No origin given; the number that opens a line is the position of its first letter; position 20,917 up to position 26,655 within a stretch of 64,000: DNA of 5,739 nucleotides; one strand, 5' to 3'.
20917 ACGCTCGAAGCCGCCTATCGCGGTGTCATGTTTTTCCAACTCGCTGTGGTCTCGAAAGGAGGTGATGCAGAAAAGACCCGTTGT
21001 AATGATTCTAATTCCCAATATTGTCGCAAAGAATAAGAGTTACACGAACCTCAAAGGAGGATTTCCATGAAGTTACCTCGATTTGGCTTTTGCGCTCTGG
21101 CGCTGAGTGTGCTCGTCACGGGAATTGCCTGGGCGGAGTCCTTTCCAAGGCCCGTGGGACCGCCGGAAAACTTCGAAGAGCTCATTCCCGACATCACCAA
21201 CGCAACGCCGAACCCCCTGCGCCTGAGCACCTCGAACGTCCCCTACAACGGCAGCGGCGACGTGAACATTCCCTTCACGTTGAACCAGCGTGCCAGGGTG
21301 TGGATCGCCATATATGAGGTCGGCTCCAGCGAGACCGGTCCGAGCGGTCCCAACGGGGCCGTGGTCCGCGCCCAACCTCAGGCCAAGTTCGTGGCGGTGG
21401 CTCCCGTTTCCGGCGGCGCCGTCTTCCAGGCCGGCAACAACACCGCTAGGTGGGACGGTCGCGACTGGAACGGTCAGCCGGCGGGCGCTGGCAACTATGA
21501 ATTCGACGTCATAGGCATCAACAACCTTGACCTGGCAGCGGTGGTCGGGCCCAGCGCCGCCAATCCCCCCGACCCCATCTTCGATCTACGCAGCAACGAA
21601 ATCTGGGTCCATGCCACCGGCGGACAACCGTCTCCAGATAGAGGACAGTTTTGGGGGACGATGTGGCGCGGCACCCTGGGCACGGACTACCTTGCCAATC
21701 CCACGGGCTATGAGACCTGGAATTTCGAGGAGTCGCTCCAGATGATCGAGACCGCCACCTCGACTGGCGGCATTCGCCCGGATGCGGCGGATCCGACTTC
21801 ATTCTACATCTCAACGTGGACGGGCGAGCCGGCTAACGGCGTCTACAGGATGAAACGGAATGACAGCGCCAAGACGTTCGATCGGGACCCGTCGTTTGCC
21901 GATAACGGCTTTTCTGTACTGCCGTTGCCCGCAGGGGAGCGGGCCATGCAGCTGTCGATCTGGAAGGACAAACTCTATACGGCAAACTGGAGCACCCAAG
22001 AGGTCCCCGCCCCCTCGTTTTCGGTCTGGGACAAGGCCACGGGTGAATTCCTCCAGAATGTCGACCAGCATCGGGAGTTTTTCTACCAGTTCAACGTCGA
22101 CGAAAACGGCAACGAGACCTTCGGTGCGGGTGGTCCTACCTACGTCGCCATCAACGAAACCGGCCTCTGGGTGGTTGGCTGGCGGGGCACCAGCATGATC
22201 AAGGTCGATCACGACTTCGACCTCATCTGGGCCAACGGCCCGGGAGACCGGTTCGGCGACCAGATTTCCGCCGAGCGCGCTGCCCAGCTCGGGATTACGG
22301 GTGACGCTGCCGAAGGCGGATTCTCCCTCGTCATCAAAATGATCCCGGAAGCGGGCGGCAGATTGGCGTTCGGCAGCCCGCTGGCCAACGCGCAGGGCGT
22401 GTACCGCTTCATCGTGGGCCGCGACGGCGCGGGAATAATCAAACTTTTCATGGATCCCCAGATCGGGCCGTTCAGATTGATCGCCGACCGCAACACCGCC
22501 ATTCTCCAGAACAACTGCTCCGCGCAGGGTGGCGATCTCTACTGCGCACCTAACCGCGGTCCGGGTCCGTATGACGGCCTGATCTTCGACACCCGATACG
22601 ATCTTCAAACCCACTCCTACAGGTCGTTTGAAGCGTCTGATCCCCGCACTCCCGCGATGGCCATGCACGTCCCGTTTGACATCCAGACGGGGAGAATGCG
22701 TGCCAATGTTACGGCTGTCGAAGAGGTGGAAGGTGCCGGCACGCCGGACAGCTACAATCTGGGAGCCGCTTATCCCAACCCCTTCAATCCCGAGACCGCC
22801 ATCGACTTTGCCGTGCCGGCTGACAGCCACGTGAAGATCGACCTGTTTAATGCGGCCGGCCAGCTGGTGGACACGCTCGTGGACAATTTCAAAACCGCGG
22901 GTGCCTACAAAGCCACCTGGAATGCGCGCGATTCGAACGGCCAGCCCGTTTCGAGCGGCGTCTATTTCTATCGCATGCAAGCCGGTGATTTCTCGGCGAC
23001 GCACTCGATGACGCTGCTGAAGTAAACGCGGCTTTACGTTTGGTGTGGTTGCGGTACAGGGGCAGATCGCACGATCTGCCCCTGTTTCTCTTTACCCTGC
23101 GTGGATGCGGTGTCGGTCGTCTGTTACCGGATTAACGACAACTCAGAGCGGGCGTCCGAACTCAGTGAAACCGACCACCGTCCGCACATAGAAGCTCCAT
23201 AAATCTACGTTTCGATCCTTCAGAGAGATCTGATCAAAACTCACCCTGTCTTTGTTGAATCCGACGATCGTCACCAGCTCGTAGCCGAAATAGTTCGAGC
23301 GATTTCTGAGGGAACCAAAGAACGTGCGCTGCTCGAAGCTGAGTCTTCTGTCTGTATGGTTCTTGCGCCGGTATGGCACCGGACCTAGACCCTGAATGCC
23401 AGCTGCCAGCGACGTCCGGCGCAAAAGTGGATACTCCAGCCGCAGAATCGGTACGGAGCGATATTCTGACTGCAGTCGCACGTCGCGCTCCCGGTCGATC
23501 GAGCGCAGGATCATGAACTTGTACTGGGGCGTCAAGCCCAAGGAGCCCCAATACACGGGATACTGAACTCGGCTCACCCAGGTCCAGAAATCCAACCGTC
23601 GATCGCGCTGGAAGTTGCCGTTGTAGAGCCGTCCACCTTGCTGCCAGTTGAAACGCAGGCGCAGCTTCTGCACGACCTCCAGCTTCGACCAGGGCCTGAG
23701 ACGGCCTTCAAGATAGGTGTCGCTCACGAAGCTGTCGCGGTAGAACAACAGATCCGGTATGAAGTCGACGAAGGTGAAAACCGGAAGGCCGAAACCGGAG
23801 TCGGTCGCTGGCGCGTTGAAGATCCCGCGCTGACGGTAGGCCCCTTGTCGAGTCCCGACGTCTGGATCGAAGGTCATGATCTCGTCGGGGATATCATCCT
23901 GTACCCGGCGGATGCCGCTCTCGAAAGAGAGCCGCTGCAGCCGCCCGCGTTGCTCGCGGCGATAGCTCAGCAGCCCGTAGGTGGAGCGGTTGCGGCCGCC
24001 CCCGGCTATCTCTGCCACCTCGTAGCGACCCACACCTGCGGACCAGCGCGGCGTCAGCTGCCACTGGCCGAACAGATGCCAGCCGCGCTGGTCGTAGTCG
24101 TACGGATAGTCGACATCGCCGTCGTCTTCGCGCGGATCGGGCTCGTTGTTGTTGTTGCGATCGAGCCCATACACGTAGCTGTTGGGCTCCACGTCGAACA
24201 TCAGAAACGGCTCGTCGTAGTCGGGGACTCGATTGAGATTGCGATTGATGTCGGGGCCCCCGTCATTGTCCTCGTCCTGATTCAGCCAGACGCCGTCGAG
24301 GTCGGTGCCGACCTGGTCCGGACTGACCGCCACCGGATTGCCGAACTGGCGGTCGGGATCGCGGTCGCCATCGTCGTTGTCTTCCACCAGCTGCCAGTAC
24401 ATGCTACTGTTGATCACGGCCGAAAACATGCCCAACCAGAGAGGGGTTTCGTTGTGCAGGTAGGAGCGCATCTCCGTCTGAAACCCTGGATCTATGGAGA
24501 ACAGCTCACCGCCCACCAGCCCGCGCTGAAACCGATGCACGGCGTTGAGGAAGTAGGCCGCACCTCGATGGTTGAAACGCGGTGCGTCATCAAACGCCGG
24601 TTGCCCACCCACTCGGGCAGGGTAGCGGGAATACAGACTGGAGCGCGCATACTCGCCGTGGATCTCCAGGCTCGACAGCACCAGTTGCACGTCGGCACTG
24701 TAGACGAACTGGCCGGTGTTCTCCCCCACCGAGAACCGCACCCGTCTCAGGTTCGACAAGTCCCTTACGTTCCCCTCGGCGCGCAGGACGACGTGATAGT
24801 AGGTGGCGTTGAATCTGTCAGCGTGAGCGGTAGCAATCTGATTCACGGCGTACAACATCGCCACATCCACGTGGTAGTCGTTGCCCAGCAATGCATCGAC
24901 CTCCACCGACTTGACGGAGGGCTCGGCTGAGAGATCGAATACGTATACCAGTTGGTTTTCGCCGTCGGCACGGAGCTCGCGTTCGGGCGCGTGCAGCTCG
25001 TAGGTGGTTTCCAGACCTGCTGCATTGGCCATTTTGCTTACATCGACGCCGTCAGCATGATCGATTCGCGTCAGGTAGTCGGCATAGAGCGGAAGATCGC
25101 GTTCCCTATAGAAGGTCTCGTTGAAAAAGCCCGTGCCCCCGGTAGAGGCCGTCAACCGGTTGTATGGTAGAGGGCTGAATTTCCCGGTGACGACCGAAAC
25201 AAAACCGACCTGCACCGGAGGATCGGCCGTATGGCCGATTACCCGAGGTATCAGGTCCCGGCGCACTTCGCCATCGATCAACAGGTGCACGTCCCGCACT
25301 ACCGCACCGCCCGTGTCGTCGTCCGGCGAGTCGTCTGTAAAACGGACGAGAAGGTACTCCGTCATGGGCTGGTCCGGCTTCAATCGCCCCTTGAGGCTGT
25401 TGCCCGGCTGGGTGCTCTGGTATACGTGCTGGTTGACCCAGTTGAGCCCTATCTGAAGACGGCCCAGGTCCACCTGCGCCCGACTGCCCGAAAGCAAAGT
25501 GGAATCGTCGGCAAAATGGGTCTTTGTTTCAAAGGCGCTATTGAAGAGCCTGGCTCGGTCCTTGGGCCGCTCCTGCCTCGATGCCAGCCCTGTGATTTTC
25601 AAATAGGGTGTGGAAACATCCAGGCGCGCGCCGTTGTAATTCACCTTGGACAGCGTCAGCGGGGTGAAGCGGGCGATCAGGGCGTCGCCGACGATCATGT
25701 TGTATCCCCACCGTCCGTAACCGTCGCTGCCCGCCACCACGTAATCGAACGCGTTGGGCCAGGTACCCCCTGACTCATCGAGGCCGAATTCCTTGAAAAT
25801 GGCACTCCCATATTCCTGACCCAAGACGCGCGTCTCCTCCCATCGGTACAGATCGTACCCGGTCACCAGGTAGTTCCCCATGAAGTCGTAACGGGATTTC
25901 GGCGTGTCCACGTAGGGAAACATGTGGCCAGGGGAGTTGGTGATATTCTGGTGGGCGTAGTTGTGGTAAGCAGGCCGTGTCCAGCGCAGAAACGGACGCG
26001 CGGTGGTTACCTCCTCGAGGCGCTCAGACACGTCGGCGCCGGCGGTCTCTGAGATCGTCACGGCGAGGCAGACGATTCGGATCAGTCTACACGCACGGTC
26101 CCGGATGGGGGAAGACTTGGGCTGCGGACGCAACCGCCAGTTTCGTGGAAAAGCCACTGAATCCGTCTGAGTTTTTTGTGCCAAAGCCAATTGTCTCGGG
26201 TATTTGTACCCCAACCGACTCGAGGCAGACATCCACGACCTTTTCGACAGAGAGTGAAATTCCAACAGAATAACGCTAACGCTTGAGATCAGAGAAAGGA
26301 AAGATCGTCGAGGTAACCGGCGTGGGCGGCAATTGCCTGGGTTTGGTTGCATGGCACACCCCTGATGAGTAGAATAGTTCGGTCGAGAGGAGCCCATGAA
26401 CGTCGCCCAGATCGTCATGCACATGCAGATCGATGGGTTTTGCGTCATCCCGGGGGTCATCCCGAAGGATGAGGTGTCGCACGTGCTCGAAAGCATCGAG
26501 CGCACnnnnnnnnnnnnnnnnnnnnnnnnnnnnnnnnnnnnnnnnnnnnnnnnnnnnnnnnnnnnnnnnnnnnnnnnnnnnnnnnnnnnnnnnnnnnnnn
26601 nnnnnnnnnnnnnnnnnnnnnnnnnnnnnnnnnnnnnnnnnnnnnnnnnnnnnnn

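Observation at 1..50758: Four paralogues of an unrecognised 580-656-aa polytopic membrane protein, each wired to PhyH oxygenases: candidate new import/oxidation system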

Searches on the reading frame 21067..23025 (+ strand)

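Call 19: search_protein_families(library=pfam, proteins=[window:21067-23025:+], max_evalue=0.001)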
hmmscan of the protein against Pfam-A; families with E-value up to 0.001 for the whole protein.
window:21067-23025:+ (652 aa): 3 families
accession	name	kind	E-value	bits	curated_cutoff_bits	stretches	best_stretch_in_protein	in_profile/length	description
PF13860.13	FlgD_ig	-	3.8e-14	52.9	27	1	578-639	13-75/79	FlgD Ig-like domain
PF13585.12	CHU_C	-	2.2e-06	28.1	27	0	588-639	28-72/86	CHU_C Type IX secretion signal domain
PF18962.6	Por_Secre_tail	-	1e-05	26.1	27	1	569-643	2-68/75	Secretion system C-terminal sorting domain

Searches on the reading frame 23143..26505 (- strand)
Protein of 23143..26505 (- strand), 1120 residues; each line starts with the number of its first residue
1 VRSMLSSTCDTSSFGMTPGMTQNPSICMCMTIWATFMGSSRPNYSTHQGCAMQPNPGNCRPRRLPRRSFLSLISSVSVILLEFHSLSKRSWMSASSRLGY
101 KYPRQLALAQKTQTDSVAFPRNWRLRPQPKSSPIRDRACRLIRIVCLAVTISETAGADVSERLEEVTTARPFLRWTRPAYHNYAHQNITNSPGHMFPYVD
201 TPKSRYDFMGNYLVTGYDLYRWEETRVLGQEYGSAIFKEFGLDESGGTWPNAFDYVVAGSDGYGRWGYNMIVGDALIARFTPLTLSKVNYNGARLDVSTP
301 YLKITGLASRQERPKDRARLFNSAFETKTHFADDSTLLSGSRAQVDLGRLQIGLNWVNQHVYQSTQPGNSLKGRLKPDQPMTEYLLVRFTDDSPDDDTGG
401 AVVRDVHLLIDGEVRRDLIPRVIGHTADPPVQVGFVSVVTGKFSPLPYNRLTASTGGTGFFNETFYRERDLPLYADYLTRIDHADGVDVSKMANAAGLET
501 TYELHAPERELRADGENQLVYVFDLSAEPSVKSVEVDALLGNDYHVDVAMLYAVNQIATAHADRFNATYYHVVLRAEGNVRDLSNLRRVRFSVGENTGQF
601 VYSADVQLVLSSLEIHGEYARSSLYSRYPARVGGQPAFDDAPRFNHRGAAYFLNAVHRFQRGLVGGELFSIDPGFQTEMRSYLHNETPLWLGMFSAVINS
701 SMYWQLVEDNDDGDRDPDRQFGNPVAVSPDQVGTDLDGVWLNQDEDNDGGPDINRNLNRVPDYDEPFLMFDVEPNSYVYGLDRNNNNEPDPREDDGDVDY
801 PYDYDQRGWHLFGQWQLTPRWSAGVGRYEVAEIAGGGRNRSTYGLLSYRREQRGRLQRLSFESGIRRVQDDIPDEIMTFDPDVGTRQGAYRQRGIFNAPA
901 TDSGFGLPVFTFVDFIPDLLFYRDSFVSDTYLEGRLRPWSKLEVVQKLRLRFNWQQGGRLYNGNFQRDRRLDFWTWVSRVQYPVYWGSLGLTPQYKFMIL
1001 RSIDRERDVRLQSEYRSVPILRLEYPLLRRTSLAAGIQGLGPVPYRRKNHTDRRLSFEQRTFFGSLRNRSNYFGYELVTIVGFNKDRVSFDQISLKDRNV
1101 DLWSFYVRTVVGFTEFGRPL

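Call 19: search_protein_families(library=pfam, proteins=[window:23143-26505:-], max_evalue=0.001)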
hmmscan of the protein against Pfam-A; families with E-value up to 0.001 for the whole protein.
window:23143-26505:- (1120 aa): 0 families

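Call 71: search_protein_families(library=pfam, proteins=[window:23143-26505:-], max_evalue=0.1)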
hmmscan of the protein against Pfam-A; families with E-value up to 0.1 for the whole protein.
window:23143-26505:- (1120 aa): 0 families

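Call 86: search_solved_structures(query=window:23143-26505:-, max_evalue=0.1)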
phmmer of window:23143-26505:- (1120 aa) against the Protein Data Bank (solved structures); distinct sequences matched with E-value up to 0.1: 0.

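Call 102: search_protein_families(library=pfam, alignment_id=A7, max_evalue=1)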
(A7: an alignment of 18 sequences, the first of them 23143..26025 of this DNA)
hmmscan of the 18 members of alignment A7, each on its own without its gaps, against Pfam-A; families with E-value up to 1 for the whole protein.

A. member 1, window:23143-26025:- (960 aa): 0 families

B. families by the number of members that match (of 18 scanned): 2 families
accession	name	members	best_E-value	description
PF21620.4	SlpA_C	3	0.00023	S-layer protein SlpA, beta-barrel domain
PF01839.29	FG-GAP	1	0.42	FG-GAP repeat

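Call 103: search_solved_structures(query=A7, max_evalue=1)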
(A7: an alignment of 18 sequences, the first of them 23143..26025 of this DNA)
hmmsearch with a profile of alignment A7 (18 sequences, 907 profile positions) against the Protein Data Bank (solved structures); distinct sequences matched with E-value up to 1: 1.
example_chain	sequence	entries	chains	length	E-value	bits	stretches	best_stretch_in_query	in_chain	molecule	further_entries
8t5c_D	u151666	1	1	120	0.26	12.4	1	189-258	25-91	D5 nanobody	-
